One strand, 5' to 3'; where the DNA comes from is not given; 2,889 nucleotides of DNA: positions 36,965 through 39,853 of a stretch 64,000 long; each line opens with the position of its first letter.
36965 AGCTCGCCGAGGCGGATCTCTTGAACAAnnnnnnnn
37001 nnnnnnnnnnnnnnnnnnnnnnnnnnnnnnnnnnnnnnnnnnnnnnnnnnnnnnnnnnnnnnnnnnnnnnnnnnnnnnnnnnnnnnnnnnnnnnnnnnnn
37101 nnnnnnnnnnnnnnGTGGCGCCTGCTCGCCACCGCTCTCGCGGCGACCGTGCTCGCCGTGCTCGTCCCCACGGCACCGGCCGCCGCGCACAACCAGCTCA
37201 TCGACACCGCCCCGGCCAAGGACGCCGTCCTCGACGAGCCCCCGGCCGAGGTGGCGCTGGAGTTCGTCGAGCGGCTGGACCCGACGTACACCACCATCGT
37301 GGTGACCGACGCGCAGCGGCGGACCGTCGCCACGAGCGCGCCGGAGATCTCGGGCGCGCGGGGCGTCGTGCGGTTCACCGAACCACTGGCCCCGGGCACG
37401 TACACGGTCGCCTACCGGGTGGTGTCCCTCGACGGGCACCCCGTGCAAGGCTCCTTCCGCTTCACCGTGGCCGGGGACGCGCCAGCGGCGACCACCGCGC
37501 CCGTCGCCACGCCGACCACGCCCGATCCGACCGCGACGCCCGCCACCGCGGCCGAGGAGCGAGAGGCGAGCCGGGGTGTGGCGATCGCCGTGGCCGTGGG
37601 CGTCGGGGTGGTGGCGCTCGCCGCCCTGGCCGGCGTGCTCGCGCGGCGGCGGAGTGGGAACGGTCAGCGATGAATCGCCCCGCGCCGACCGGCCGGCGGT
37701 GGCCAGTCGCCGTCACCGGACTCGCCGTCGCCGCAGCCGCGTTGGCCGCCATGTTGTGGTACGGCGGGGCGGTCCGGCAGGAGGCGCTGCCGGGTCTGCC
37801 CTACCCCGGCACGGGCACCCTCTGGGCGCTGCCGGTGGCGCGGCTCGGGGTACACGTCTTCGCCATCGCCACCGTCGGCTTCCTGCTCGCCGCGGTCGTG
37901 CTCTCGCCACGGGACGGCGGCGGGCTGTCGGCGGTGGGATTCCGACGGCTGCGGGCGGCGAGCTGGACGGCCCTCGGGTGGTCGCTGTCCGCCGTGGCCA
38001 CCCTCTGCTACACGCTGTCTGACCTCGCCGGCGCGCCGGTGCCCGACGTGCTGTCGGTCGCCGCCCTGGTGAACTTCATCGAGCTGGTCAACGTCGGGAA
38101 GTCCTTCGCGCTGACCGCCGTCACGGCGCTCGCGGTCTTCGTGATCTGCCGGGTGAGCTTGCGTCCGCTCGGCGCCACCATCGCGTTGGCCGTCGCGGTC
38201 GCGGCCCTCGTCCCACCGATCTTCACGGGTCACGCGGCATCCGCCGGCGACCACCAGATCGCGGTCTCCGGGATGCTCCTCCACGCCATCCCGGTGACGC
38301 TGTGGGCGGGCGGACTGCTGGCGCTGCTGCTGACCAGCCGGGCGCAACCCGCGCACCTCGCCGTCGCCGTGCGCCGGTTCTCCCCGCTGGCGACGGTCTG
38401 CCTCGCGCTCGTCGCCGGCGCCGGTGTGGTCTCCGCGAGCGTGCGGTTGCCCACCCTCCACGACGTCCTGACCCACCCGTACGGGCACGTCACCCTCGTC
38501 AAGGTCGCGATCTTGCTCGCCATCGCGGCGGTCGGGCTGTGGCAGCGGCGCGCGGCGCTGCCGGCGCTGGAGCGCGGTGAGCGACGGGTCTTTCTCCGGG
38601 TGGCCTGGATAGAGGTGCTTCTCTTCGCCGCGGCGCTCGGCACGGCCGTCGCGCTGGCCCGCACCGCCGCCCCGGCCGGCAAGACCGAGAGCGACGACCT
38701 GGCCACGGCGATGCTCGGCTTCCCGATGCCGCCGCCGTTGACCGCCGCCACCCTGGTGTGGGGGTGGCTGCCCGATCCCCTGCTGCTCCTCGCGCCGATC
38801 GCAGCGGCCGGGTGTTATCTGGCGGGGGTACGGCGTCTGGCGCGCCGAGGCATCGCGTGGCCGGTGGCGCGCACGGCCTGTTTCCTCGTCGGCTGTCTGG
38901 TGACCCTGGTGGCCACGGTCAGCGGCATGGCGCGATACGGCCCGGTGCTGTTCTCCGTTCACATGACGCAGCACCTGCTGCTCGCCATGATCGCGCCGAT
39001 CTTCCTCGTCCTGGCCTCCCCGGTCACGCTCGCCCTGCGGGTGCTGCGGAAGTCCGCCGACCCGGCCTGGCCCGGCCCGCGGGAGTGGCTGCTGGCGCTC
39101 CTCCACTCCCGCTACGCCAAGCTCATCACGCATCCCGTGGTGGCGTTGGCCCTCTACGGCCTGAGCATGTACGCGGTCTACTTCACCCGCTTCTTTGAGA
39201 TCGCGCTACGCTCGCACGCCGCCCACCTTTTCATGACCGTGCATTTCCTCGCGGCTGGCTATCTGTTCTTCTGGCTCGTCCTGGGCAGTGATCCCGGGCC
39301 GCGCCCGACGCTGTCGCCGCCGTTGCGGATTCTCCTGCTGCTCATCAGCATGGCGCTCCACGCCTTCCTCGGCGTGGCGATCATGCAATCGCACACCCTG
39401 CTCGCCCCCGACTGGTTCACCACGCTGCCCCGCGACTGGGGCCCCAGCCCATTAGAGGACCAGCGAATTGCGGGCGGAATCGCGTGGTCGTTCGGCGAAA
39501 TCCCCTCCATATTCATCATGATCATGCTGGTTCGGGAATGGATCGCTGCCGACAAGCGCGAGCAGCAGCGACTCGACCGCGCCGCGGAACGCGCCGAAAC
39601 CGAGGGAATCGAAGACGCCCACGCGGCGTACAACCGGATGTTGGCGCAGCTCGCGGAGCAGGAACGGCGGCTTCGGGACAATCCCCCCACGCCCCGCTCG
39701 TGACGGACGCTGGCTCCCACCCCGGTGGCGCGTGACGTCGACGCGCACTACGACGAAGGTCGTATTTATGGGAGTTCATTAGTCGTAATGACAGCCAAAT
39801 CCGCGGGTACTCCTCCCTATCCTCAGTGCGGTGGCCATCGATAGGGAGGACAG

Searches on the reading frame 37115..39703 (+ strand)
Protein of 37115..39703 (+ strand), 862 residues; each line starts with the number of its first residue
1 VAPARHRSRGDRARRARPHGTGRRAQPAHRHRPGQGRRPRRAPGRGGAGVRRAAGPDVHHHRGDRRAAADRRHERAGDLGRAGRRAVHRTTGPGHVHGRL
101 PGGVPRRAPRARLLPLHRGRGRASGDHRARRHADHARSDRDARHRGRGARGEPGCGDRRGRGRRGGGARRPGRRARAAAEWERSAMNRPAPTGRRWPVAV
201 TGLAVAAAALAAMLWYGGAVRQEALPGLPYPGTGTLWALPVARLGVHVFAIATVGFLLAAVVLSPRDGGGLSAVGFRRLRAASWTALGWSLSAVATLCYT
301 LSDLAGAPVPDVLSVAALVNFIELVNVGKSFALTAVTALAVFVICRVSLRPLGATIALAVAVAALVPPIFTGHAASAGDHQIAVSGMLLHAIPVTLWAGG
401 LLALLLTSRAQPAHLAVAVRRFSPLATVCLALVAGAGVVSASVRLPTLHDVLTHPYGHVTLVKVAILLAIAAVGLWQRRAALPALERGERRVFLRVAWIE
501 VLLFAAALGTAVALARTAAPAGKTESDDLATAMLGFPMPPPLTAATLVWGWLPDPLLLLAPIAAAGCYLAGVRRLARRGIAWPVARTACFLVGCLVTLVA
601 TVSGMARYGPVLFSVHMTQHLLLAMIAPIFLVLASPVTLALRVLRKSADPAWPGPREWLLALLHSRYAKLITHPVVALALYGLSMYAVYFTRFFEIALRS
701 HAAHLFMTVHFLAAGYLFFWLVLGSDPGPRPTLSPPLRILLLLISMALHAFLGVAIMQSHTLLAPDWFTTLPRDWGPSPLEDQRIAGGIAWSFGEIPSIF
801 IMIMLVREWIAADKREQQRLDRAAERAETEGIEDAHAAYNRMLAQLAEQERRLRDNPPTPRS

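Call 28: search_protein_families(library=pfam, proteins=[window:37115-39703:+], max_evalue=0.0001)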
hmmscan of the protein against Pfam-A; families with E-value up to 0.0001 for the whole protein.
window:37115-39703:+ (862 aa): 2 families
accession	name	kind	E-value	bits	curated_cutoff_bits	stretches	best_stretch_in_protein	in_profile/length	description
PF09678.15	Caa3_CtaG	-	7.6e-85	284.5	27.7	1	567-810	2-235/237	Cytochrome c oxidase caa3 assembly factor (Caa3_CtaG)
PF05425.18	CopD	-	1.7e-16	60.9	32.1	1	418-514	3-105/105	Copper resistance protein D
